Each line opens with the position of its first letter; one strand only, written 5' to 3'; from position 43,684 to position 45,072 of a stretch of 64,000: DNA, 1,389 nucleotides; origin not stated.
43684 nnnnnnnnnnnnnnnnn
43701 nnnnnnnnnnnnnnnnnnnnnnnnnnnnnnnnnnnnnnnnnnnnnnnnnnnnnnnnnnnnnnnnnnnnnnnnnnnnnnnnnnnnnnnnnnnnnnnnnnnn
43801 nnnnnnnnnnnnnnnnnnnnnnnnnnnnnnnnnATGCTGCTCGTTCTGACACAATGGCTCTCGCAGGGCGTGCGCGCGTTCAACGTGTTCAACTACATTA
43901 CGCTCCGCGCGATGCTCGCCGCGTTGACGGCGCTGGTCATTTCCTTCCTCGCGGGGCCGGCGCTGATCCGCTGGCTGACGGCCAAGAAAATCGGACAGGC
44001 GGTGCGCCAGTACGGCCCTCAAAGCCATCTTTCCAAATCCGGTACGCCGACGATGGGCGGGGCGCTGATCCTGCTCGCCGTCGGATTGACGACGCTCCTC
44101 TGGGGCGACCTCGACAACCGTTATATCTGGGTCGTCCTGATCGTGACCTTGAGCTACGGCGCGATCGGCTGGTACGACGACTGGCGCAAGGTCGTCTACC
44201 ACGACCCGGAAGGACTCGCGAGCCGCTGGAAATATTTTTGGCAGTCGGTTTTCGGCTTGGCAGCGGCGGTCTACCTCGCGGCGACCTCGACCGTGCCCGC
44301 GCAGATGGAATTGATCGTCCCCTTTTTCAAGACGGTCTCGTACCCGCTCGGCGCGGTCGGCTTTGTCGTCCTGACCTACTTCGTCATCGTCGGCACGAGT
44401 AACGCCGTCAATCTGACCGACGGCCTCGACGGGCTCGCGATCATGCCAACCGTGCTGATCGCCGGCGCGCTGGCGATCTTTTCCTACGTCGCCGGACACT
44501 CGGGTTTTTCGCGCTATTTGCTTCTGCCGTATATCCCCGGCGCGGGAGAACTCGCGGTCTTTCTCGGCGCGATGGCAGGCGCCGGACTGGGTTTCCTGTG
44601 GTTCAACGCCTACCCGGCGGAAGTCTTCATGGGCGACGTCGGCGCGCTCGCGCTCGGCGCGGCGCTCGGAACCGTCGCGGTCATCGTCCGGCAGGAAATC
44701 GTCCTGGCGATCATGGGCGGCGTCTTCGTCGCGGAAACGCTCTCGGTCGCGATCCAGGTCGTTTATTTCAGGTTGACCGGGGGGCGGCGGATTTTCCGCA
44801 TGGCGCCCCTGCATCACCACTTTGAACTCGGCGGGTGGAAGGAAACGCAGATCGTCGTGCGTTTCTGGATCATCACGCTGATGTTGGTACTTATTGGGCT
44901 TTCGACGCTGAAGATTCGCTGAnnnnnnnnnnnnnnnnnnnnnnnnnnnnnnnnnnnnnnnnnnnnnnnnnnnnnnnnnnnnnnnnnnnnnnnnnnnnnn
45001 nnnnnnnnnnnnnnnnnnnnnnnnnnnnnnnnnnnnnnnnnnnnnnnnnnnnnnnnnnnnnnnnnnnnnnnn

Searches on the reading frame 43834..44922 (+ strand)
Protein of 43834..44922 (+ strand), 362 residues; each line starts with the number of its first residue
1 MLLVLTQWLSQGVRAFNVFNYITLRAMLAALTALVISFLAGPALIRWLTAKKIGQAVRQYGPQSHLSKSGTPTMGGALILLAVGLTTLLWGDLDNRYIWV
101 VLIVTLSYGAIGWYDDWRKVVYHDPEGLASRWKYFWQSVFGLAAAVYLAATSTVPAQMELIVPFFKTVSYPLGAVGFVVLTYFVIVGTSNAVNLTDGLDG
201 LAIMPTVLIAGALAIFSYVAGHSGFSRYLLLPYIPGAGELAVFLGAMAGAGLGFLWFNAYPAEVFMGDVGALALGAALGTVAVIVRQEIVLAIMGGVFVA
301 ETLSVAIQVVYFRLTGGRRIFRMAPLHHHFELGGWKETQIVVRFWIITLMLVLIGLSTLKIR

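Call 8: search_protein_families(library=pfam, proteins=[window:43834-44922:+], max_evalue=0.001)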
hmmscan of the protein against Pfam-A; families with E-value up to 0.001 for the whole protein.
window:43834-44922:+ (362 aa): 2 families
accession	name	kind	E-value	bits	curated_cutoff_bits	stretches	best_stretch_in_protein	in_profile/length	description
PF00953.26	Glycos_transf_4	-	3.6e-33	115.2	27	1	99-285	2-159/160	Glycosyl transferase family 4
PF10555.14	MraY_sig1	-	0.00036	20.3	20.1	1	68-80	1-13/13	Phospho-N-acetylmuramoyl-pentapeptide-transferase signature 1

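Call 27: find_related_loci(query=window:43834-44922:+, collection=genome_contigs, flank=1000)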
Query window:43834-44922:+ (362 aa) in genome_contigs; peptide patterns used: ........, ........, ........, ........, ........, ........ (x = any residue, [..] = any of these).
600 stretches matched a pattern (row limit reached: there are more); 597 encode a relative of the query (tblastn E <= 1e-3); the best 80 are kept; 80 distinct loci.
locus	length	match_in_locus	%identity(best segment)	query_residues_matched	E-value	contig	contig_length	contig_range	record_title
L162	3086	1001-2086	76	1-362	0e+0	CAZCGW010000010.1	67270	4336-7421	MAG TPA_asm: uncultured Dechloromonas sp. isolate SRP286056_co2_314 genome assembly, contig: NODE_405_length_67270_cov_1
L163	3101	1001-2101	75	1-362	0e+0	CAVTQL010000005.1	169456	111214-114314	MAG: uncultured beta proteobacterium isolate MFD00709.bin.1.68 genome assembly, contig: contig_122461, whole genome shot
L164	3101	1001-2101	74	1-362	0e+0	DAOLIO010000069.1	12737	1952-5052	MAG TPA_asm: Azonexus sp. isolate AMR_MDS_0286 NODE_669_length_12737_cov_8.341429, whole genome shotgun sequence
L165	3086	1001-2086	76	1-362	1e-180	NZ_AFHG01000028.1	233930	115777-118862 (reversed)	Methyloversatilis universalis FAM5 contig00045, whole genome shotgun sequence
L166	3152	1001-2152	71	1-362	3e-179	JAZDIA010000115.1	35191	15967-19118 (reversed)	MAG: Pseudomonadota bacterium isolate MEGAHIT-group-0.38 k141_911365, whole genome shotgun sequence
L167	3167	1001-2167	70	1-362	1e-177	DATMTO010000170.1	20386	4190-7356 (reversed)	MAG TPA_asm: Rhodocyclaceae bacterium isolate SMAG_U13015 k141_309762, whole genome shotgun sequence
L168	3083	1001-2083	75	1-362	4e-176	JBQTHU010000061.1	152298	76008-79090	MAG: Betaproteobacteria bacterium isolate SAR289 c_000000039000, whole genome shotgun sequence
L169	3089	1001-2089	76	1-362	2e-175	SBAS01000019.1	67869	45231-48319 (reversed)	MAG: Nitrosomonadales bacterium isolate Bin_11_1 Sp_contig4195, whole genome shotgun sequence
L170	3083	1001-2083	74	1-362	8e-175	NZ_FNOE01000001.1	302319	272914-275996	Nitrosomonas oligotropha strain Nm75, whole genome shotgun sequence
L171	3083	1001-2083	73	1-362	1e-171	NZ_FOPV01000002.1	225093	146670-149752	Nitrosospira sp. Nsp14, whole genome shotgun sequence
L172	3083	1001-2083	72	1-362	4e-171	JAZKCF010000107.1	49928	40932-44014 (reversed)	MAG: Pseudomonadota bacterium isolate ADI_H3L2_122-bin021 ADIH3L2_B021_0_000000000107, whole genome shotgun sequence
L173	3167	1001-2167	69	1-362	1e-171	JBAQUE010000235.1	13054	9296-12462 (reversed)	MAG: Rugosibacter sp. isolate MFD12006_ilm_asm_bin43 k127_42154, whole genome shotgun sequence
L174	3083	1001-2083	71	1-362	3e-169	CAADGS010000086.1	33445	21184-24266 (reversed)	uncultured beta proteobacterium isolate AOB.fa.gz genome assembly, contig: k127_58944, whole genome shotgun sequence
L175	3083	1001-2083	72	1-362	4e-169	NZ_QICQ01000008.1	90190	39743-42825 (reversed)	Nitrosomonas eutropha strain Nm 57 Ga0181058_108, whole genome shotgun sequence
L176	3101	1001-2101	71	1-362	3e-169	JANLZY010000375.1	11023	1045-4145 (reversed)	MAG: Methylotenera sp. isolate OTE_12_metabat_211 OTE_12_k141_1932376, whole genome shotgun sequence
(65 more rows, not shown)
